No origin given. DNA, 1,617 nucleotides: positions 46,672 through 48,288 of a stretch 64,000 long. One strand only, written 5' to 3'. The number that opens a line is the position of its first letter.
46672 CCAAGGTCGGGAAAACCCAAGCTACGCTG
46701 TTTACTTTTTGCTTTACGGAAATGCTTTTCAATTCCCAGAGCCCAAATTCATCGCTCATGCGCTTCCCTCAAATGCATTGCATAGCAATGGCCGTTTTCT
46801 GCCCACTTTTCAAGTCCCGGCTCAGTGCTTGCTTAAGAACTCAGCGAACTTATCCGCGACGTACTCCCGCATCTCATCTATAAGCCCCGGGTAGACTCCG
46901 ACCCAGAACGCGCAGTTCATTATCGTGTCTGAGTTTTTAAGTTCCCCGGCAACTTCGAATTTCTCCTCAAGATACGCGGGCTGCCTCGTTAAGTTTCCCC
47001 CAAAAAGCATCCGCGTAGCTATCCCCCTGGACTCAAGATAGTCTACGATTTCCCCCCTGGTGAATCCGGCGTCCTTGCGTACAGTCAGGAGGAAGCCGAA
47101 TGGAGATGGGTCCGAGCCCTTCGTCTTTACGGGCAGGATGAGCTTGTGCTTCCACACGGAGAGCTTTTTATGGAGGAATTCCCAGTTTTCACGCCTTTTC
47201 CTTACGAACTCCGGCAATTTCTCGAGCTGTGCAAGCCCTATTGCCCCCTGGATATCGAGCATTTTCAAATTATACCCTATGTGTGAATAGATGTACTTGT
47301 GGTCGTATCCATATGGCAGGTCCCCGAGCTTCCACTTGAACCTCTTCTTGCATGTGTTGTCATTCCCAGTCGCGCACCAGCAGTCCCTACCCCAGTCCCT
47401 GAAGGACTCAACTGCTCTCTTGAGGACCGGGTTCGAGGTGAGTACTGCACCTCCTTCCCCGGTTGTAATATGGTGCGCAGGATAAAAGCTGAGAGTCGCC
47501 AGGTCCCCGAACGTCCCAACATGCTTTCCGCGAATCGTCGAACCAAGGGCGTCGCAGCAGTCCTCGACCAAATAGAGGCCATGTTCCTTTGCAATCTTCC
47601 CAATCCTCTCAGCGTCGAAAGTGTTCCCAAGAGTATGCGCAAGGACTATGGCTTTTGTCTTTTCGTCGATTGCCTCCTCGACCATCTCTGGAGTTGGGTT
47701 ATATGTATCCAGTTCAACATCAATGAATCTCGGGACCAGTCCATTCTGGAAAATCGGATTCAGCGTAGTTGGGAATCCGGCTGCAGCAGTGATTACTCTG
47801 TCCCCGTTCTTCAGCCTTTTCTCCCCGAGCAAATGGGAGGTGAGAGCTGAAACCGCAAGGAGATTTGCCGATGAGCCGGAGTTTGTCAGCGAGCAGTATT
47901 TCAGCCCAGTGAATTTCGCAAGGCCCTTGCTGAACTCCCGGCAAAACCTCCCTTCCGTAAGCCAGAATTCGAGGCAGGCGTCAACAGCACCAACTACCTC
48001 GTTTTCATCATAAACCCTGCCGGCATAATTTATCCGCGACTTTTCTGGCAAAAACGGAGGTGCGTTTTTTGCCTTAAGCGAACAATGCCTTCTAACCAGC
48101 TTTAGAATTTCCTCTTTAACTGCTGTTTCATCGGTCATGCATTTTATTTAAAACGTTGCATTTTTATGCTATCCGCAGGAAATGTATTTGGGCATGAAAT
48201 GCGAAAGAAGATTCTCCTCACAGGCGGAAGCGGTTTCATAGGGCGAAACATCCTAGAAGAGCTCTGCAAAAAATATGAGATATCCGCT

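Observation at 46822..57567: Archaeal gene set for a CDP-linked 3,6-dideoxy, possibly C-branched hexose (yersiniose-like) pathway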

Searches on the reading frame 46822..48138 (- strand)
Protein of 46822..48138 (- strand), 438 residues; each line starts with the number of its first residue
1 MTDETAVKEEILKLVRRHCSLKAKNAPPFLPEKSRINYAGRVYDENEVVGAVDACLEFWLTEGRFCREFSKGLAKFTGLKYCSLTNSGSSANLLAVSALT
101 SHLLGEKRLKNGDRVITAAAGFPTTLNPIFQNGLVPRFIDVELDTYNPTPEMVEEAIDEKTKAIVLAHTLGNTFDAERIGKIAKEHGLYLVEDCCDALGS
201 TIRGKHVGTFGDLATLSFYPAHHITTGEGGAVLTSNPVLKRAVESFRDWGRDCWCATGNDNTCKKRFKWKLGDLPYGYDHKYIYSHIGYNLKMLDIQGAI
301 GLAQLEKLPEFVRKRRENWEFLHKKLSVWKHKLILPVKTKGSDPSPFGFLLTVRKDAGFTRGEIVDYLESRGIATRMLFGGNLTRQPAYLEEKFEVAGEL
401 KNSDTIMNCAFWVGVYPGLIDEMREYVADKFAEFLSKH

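Call 3: search_protein_families(library=pfam, proteins=[window:46822-48138:-])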
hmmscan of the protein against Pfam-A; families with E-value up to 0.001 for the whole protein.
window:46822-48138:- (438 aa): 4 families
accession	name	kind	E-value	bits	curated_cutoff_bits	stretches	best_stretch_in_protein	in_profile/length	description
PF01041.23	DegT_DnrJ_EryC1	-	5.4e-91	305.9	19.8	1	45-431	4-359/360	DegT/DnrJ/EryC1/StrS aminotransferase family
PF01053.26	Cys_Met_Meta_PP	-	5e-05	22.5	27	1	69-194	57-174/381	Cys/Met metabolism PLP-dependent enzyme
PF00266.25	Aminotran_5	-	0.00029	20.4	21.5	1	102-199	79-181/371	Aminotransferase class-V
PF01212.27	Beta_elim_lyase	-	0.00046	20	27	1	67-195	35-170/288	Beta-eliminating lyase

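Call 4: search_protein_families(library=ncbifam, proteins=[window:46822-48138:-])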
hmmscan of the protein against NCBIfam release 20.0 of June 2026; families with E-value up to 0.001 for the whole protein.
window:46822-48138:- (438 aa): 14 families
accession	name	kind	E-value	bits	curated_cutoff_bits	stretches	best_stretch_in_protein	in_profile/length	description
NF011936.0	PRK15407.1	equivalog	1.8e-201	669.5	423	1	3-437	5-438/440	lipopolysaccharide biosynthesis protein RfbH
TIGR03588.1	PseC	equivalog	7.5e-56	189.7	423.5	1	36-433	2-378/380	UDP-4-amino-4,6-dideoxy-N-acetyl-beta-L-altrosamine transaminase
TIGR04181.1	NHT_00031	hypoth_equivalog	1.8e-47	161.9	420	2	58-241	24-215/359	LegC family aminotransferase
NF008687.0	PRK11706.1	equivalog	4.6e-38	130.9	375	1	61-434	28-373/375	dTDP-4-amino-4,6-dideoxygalactose transaminase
NF008658.2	PRK11658.1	equivalog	8.9e-34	116.7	631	1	45-420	14-362/379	UDP-4-amino-4-deoxy-L-arabinose aminotransferase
TIGR04427.1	PLP_DesI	equivalog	9.9e-34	117.1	650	2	58-253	45-231/390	dTDP-4-dehydro-6-deoxyglucose aminotransferase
TIGR02379.1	ECA_wecE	subfamily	3.2e-33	115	434.85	1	61-374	28-316/376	dTDP-4-amino-4,6-dideoxy-D-glucose transaminase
NF004870.0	PRK06225.1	equivalog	2e-05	23.5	351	1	100-195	95-198/380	pyridoxal phosphate-dependent aminotransferase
NF006488.0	PRK08912.1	equivalog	0.00015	20.8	498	1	95-194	96-187/387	aminotransferase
NF006003.0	PRK08133.1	equivalog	0.00029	19.6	522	1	67-195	69-189/396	O-succinylhomoserine sulfhydrylase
TIGR01326.1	OAH_OAS_sulfhy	subfamily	0.00036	19.4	495.1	1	82-195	75-180/418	O-acetylhomoserine aminocarboxypropyltransferase/cysteine synthase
TIGR01977.1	am_tr_V_EF2568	hypoth_equivalog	0.00057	19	377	1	99-199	75-179/376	cysteine desulfurase family protein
NF041364.1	GntC_guanitoxin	equivalog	0.00062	18.8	415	1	107-193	79-173/356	guanitoxin biosynthesis PLP-dependent (S)-gamma-hydroxy-L-arginine cyclodehydratase GntC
NF005588.0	PRK07309.1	equivalog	0.0009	18.2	576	0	96-193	101-205/391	pyridoxal phosphate-dependent aminotransferase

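Call 8: search_solved_structures(query=window:46822-48138:-, show_alignments=2)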
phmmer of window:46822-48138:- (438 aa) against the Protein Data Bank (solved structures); distinct sequences matched with E-value up to 0.001: 58.
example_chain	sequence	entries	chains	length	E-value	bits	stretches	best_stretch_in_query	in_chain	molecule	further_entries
3bcx_A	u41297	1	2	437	1.7e-154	518.1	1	6-435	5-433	CDP-6-deoxy-L-threo-D-glycero-4-hexulose-3-dehydrase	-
3bb8_A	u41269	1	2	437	3e-153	514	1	6-435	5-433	CDP-4-keto-6-deoxy-D-glucose-3-dehydrase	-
2gms_A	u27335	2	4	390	7.1e-55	189.8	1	40-417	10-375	Putative pyridoxamine 5-phosphate-dependent dehydrase, Wbdk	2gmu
3b8x_A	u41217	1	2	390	6.5e-54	186.6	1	40-417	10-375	Pyridoxamine 5-phosphate-dependent dehydrase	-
2r0t_A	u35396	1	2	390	1.2e-53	185.7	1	40-417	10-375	Pyridoxamine 5-phosphate-dependent dehydrase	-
3gr9_A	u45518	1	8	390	2.9e-53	184.4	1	40-417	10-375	ColD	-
9wvy_A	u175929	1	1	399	4.5e-50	173.9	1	37-389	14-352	Putative NDP-4-keto-6-deoxyglucose-3-dehydratase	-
7b0m_AAA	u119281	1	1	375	2.3e-45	158.4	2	48-241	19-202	Sugar aminotransferase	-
3dr7_A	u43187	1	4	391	6.7e-36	127.2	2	33-252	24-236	Putative perosamine synthetase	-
3bn1_A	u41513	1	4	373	7.7e-36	127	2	34-252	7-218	Perosamine synthetase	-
3dr4_A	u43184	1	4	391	9.3e-36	126.7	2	33-252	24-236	Putative perosamine synthetase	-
7b0d_A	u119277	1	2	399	5e-35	124.3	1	46-250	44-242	Glutamine--scyllo-inositol transaminase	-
2c7t_A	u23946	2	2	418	8.8e-35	123.5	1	57-326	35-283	GLUTAMINE-2-DEOXY-SCYLLO-INOSOSE AMINOTRANSFERASE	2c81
5w71_A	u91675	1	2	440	1e-34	123.3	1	57-324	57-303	L-glutamine:2-deoxy-scyllo-inosose aminotransferase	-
3frk_A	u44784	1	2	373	1.9e-32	115.9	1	59-251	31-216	QdtB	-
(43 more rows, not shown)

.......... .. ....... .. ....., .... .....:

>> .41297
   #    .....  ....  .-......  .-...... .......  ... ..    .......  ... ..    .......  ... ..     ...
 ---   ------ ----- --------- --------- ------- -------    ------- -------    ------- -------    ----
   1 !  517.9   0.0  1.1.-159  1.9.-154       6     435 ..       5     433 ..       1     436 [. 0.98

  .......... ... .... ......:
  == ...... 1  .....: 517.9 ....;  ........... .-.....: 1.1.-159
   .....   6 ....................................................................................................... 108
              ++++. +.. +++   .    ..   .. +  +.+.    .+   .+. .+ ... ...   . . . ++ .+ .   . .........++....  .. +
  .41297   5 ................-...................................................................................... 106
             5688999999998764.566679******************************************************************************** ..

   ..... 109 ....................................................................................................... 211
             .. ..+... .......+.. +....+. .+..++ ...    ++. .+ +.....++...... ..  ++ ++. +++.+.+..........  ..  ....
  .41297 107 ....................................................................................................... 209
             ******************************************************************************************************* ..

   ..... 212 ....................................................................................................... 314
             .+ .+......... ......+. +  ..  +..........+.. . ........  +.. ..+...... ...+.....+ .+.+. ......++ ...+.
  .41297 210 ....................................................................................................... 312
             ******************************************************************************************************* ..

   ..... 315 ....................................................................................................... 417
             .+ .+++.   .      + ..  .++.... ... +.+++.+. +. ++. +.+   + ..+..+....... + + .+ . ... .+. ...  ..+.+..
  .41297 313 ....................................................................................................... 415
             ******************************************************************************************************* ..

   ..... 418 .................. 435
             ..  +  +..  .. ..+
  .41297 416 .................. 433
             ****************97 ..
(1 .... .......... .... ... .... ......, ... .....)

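Call 17: find_encoding_contigs(protein=window:46822-48138:-, flank=10000, max_places=5)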
Protein window:46822-48138:- (438 aa): no gene with exactly this product is on record in the collection.

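Call 71: find_homologous_proteins(query=window:46822-48138:-, max_evalue=1e-50)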
Query window:46822-48138:- (438 aa): 8000 proteins with E <= 1e-50 among 8000 candidates; the best 120 are listed.
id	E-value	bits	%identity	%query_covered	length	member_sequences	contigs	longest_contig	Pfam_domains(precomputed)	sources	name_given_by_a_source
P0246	0.0e+0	1023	100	100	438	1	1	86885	PF01041.24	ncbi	-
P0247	1.2e-228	777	75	100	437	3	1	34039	PF01041.24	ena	-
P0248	3.2e-221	753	72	100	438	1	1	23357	PF01041.24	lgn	-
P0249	1.2e-209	715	71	99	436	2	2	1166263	PF01053.27,PF01041.24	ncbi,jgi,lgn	-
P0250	6.4e-208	709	70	99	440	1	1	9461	PF01041.24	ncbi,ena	-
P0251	6.7e-208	709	69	100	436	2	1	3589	PF01053.27,PF01041.24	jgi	-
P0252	8.8e-206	702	70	99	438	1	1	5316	PF01212.28,PF01041.24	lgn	-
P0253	2.7e-203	694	66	100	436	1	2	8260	PF01041.24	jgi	jgi:CDP-6-deoxy-D-xylo-4-hexulose-3-dehydrase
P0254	4.0e-201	687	67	100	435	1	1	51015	PF01053.27,PF01041.24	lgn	-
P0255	5.2e-200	683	65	99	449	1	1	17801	PF01053.27,PF01041.24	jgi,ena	-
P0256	2.4e-199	681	66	99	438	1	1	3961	PF01041.24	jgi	-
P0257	6.3e-199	679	67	99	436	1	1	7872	PF01212.28,PF01041.24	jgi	jgi:CDP-6-deoxy-D-xylo-4-hexulose-3-dehydrase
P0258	1.7e-194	665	66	99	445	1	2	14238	PF01053.27,PF01041.24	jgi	jgi:CDP-6-deoxy-D-xylo-4-hexulose-3-dehydrase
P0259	1.0e-191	656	65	99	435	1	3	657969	PF01041.24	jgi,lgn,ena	jgi:CDP-6-deoxy-D-xylo-4-hexulose-3-dehydrase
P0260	2.3e-190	651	63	99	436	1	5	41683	PF01212.28,PF01041.24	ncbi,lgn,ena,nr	ncbi:MAG TPA: lipopolysaccharide biosynthesis protein RfbH [Candidatus Bilamarchaeaceae archaeon]|nr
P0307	1.6e-174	599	59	100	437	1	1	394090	PF01053.27,PF01041.24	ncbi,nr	ncbi:MAG TPA: lipopolysaccharide biosynthesis protein RfbH [Candidatus Bathyarchaeia archaeon]|nr:li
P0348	1.9e-172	592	61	94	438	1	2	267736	PF00266.26,PF01053.27,PF01041.24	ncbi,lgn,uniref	ncbi:lipopolysaccharide biosynthesis protein RfbH [Methanocalculus natronophilus]|uniref:lipopolysac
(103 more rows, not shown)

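Call 72: find_encoding_contigs(protein=P0249, flank=10000, max_places=2)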
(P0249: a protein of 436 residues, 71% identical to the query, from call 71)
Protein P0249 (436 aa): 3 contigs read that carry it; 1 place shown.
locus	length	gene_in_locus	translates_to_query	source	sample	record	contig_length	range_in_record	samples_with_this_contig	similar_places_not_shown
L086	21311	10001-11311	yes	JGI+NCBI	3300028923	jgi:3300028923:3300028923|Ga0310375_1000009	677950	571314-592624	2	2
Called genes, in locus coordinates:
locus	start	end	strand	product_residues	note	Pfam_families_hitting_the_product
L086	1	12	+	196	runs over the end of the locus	PF01135:PCMT, PF08704:GCD14, PF00398:RrnaAD (weak), PF13847:Methyltransf_31 (weak), PF08241:Methyltransf_11 (weak), PF13649:Methyltransf_25 (weak)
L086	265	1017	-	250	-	PF09754:PAC2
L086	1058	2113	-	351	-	PF00890:FAD_binding_2 (weak), PF01134:GIDA (weak), PF01266:DAO, PF01494:FAD_binding_3 (faint), PF03486:HI0933_like (weak), PF07992:Pyr_redox_2 (weak), PF12831:FAD_oxidored (weak), PF13450:NAD_binding_8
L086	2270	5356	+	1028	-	PF02516:STT3, PF22627:AglB_core-like (weak)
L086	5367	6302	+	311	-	PF00106:adh_short (weak), PF01073:3Beta_HSD, PF01370:Epimerase, PF02719:Polysacc_synt_2, PF04321:RmlD_sub_bind, PF07993:NAD_binding_4 (weak), PF13460:NAD_binding_10, PF16363:GDP_Man_Dehyd, +1 more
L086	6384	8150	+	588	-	PF02776:TPP_enzyme_N, PF00205:TPP_enzyme_M, PF02775:TPP_enzyme_C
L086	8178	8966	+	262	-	PF00483:NTP_transferase, PF12804:NTP_transf_3 (weak)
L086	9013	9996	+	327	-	PF01370:Epimerase, PF02719:Polysacc_synt_2, PF04321:RmlD_sub_bind, PF05368:NmrA (weak), PF08659:KR (weak), PF01073:3Beta_HSD, PF07993:NAD_binding_4, PF16363:GDP_Man_Dehyd, +1 more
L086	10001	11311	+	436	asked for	PF01041:DegT_DnrJ_EryC1, PF01053:Cys_Met_Meta_PP (weak)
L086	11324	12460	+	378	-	PF00535:Glycos_transf_2, PF10111:Glyco_tranf_2_2 (weak), PF13641:Glyco_tranf_2_3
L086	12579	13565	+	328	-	PF13524:Glyco_trans_1_2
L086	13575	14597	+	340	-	PF13524:Glyco_trans_1_2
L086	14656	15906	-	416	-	PF00155:Aminotran_1_2 (weak), PF00266:Aminotran_5, PF01041:DegT_DnrJ_EryC1, PF01053:Cys_Met_Meta_PP (weak)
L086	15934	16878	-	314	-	PF01073:3Beta_HSD (faint), PF01370:Epimerase, PF02719:Polysacc_synt_2 (faint), PF04321:RmlD_sub_bind (weak), PF16363:GDP_Man_Dehyd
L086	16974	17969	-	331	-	PF01370:Epimerase, PF04321:RmlD_sub_bind, PF16363:GDP_Man_Dehyd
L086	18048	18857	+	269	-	PF00535:Glycos_transf_2, PF10111:Glyco_tranf_2_2 (weak), PF13641:Glyco_tranf_2_3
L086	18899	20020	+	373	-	PF13439:Glyco_transf_4, PF13579:Glyco_trans_4_4, PF20706:GT4-conflict, PF00534:Glycos_transf_1, PF13692:Glyco_trans_1_4, PF13524:Glyco_trans_1_2 (weak)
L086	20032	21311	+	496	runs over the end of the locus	PF02878:PGM_PMM_I, PF02879:PGM_PMM_II, PF02880:PGM_PMM_III, PF00408:PGM_PMM_IV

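Call 73: find_encoding_contigs(protein=P0247, flank=10000, max_places=2)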
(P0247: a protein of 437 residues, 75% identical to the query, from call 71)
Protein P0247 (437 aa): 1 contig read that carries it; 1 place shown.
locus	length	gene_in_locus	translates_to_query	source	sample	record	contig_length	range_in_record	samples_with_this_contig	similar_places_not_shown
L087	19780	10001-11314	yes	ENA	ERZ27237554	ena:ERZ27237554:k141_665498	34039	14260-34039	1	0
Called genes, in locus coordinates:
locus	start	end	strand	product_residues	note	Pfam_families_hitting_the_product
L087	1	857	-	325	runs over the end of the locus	PF12679:ABC2_membrane_2, PF12698:ABC2_membrane_3, PF01061:ABC2_membrane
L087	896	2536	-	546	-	PF12679:ABC2_membrane_2, PF12698:ABC2_membrane_3, PF01061:ABC2_membrane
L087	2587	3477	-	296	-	PF13476:AAA_23 (faint), PF00005:ABC_tran, PF13304:AAA_21 (faint), PF13732:DrrA1-3_C (weak)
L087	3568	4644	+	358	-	PF02350:Epimerase_2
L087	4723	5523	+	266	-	PF00456:Transketolase_N, PF13292:DXP_synthase_N, PF00676:E1_dh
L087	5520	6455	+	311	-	PF02779:Transket_pyr, PF02780:Transketolase_C, PF17147:PFOR_II (weak), PF22613:Transketolase_C_1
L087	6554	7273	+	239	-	PF05050:Methyltransf_21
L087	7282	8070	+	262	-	PF00483:NTP_transferase, PF12804:NTP_transf_3 (weak)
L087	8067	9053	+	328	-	PF01370:Epimerase, PF02719:Polysacc_synt_2, PF04321:RmlD_sub_bind, PF05368:NmrA, PF01073:3Beta_HSD, PF07993:NAD_binding_4, PF13460:NAD_binding_10, PF16363:GDP_Man_Dehyd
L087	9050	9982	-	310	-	PF01370:Epimerase, PF04321:RmlD_sub_bind, PF16363:GDP_Man_Dehyd (faint)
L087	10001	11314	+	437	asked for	PF01041:DegT_DnrJ_EryC1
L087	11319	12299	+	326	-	PF00535:Glycos_transf_2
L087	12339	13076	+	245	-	PF00535:Glycos_transf_2, PF10111:Glyco_tranf_2_2, PF13641:Glyco_tranf_2_3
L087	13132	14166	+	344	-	PF13439:Glyco_transf_4, PF13579:Glyco_trans_4_4 (faint), PF20706:GT4-conflict (weak), PF00534:Glycos_transf_1, PF13692:Glyco_trans_1_4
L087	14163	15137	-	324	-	PF20706:GT4-conflict (weak), PF00534:Glycos_transf_1, PF13692:Glyco_trans_1_4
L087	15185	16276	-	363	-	PF00535:Glycos_transf_2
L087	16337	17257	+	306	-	PF01073:3Beta_HSD, PF01370:Epimerase, PF02719:Polysacc_synt_2, PF04321:RmlD_sub_bind, PF08659:KR (weak), PF16363:GDP_Man_Dehyd, PF07993:NAD_binding_4 (weak)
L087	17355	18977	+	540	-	PF00091:Tubulin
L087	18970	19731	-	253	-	PF01978:TrmB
